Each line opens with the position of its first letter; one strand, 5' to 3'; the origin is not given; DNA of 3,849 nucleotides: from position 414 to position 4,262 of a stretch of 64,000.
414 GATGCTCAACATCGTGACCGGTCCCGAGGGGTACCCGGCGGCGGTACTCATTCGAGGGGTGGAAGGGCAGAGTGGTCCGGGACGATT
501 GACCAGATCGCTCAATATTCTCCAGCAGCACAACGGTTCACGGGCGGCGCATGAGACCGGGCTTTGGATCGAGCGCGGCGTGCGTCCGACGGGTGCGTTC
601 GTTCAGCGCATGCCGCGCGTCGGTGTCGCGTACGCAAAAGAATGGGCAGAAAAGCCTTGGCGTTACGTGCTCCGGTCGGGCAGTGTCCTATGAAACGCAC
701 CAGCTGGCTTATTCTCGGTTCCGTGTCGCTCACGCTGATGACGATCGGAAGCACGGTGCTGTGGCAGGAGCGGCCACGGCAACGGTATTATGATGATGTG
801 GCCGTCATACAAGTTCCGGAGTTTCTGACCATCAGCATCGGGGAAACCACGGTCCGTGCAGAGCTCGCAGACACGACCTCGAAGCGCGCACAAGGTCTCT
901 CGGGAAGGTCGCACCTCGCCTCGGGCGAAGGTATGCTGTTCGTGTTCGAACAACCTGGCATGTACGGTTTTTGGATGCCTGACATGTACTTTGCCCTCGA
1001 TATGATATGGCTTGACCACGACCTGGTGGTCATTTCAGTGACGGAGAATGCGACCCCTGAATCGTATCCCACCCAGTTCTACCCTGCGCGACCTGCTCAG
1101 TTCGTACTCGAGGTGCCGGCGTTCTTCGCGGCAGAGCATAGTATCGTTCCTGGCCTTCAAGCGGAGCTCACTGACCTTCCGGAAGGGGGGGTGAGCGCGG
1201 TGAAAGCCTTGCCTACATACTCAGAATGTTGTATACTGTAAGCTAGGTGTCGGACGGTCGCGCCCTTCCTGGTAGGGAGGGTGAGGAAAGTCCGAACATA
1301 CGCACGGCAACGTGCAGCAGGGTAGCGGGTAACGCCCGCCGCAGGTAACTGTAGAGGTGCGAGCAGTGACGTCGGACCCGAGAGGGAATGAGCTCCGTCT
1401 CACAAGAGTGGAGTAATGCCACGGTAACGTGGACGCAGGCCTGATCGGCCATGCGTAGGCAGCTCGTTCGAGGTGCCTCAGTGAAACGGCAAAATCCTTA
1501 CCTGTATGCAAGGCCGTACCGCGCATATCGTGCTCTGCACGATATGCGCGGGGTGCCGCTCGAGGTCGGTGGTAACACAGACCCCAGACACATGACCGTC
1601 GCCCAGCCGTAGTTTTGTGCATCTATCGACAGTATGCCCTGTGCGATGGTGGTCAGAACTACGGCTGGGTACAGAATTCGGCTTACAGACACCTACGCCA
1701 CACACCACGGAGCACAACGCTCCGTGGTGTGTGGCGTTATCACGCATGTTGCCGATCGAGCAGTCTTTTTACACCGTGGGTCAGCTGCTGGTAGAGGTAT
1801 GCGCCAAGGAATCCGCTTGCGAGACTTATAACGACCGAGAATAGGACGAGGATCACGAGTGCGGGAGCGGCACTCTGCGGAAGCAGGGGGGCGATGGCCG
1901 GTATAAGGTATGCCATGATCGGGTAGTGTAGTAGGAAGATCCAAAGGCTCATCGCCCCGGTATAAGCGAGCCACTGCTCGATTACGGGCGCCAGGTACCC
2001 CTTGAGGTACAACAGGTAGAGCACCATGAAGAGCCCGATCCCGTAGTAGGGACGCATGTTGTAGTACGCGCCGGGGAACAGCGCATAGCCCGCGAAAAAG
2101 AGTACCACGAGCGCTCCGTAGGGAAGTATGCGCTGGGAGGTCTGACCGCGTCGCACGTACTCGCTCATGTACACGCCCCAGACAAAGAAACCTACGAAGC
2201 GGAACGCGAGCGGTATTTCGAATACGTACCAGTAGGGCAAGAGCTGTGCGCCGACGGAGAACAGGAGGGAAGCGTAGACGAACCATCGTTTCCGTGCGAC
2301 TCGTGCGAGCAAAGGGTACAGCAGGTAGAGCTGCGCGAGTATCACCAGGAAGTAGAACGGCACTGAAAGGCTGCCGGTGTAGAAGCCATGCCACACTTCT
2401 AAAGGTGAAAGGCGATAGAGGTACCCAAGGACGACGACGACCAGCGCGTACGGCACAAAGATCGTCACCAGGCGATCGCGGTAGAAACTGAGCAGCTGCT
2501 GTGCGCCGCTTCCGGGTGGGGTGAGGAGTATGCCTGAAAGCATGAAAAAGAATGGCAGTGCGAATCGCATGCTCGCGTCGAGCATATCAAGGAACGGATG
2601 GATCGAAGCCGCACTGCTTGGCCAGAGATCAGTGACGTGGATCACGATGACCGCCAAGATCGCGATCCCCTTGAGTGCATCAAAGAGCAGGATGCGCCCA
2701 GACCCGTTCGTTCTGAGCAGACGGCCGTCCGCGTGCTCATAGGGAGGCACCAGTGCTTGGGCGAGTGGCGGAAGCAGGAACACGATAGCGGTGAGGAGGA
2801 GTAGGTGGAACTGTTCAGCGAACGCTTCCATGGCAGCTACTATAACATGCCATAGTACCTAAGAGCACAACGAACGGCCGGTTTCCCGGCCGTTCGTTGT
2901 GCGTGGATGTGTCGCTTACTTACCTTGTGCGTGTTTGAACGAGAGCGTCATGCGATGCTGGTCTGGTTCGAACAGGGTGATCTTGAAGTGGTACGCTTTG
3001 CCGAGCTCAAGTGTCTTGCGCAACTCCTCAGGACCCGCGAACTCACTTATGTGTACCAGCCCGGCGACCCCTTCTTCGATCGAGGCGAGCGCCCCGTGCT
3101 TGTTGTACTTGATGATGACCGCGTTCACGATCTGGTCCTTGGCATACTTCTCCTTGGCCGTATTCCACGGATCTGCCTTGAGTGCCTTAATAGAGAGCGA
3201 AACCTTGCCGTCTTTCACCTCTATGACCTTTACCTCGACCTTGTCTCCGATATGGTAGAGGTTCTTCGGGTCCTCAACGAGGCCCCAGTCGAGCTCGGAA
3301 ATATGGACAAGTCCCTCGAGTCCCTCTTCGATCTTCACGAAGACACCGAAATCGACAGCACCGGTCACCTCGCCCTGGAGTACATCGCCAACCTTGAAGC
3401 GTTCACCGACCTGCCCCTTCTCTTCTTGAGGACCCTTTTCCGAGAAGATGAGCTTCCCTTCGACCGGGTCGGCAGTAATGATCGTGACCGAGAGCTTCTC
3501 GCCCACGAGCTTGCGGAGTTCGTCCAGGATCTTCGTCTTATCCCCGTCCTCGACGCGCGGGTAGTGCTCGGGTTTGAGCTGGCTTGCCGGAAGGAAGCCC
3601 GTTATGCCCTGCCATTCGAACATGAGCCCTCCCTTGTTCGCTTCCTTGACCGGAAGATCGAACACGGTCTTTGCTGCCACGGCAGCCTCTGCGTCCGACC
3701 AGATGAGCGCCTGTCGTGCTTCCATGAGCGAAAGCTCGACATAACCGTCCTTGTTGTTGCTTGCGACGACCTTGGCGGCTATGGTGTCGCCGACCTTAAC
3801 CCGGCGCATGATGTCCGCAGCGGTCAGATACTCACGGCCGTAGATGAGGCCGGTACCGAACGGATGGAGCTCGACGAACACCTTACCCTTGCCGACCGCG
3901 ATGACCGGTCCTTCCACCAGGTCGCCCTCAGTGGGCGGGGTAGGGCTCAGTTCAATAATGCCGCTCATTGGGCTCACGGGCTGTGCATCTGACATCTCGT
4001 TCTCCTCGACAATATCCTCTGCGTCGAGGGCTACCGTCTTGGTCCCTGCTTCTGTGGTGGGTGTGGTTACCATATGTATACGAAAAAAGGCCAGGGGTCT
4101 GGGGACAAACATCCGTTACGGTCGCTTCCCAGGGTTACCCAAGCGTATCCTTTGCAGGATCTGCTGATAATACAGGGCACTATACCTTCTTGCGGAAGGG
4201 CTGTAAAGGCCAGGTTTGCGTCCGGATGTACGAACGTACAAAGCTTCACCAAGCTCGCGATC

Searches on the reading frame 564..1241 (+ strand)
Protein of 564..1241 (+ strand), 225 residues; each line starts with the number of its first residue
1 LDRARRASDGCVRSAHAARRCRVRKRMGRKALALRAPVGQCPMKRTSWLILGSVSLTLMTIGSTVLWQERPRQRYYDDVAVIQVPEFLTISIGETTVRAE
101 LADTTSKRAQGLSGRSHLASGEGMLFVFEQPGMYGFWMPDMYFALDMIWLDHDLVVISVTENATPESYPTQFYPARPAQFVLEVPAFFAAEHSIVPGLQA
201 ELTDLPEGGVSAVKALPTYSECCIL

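Call 54: find_encoding_contigs(protein=window:564-1241:+, flank=10000, max_places=3)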
Protein window:564-1241:+ (225 aa): no gene with exactly this product is on record in the collection.

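Call 95: search_protein_families(library=pfam, proteins=[window:564-1241:+], max_evalue=0.01)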
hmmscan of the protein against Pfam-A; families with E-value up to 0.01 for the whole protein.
window:564-1241:+ (225 aa): 1 family
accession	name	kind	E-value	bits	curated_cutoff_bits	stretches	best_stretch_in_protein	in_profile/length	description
PF02643.20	DUF192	-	7.5e-27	93.8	27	1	97-198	1-92/96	Uncharacterized ACR, COG1430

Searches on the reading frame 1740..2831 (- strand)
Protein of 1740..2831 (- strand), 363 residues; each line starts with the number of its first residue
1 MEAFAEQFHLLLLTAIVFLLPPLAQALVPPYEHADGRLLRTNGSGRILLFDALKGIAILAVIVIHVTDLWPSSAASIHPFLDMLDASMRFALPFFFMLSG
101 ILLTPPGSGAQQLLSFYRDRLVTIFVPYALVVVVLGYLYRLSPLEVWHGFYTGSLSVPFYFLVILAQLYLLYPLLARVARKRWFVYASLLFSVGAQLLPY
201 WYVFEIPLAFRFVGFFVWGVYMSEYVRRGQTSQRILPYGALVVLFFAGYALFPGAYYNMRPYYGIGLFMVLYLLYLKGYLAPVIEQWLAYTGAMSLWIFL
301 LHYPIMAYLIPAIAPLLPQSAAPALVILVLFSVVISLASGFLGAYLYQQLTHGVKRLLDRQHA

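Call 9: search_protein_families(library=pfam, proteins=[window:1740-2831:-], max_evalue=0.001)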
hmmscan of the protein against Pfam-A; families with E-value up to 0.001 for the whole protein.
window:1740-2831:- (363 aa): 1 family
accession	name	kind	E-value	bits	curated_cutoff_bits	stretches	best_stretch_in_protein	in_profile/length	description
PF01757.29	Acyl_transf_3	-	1.6e-32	113.3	31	1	50-338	4-323/326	Acyltransferase domain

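Call 64: find_encoding_contigs(protein=window:1740-2831:-, flank=10000, max_places=2)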
Protein window:1740-2831:- (363 aa): 1 contig read that carries it; 1 place shown.
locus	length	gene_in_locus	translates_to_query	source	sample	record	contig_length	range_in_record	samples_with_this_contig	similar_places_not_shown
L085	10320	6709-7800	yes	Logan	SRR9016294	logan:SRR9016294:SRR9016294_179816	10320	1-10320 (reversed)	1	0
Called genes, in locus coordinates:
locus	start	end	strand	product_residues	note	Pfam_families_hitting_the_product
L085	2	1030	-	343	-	?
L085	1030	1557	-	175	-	PF01135:PCMT, PF13489:Methyltransf_23, PF01209:Ubie_methyltran, PF05175:MTS, PF13847:Methyltransf_31, PF08241:Methyltransf_11, PF08242:Methyltransf_12, PF13649:Methyltransf_25, +3 more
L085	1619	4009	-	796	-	PF00521:DNA_topoisoIV, PF03989:DNA_gyraseA_C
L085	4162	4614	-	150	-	-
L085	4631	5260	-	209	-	PF13483:Lactamase_B_3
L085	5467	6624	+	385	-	PF00575:S1 (weak), PF23459:S1_RRP5 (faint), PF21710:Spt6_S1 (faint), PF00575:S1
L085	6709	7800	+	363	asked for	PF01757:Acyl_transf_3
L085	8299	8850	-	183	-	PF02643:DUF192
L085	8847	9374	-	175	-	PF02245:Pur_DNA_glyco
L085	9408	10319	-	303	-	?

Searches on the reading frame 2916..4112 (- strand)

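Call 8: search_protein_families(library=pfam, proteins=[window:2916-4112:-], max_evalue=0.001)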
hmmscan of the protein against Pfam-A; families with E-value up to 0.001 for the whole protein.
window:2916-4112:- (398 aa): 5 families
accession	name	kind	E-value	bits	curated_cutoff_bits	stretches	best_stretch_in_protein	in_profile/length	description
PF00575.29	S1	-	3.1e-40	136.8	22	3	239-309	2-74/74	S1 RNA binding domain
PF23459.1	S1_RRP5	-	4.4e-08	34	27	0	324-361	2-39/72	RRP5 S1 domain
PF21710.3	Spt6_S1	-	4.7e-06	27.2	27.5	0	237-306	12-82/91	Spt6, S1/OB domain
PF02599.21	CsrA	-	0.00086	19.7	27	0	287-310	13-36/53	Global regulator protein family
PF21543.3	CvfB_2nd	-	0.00096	19.5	27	0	288-309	53-75/76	Virulence regulatory factor CvfB, second domain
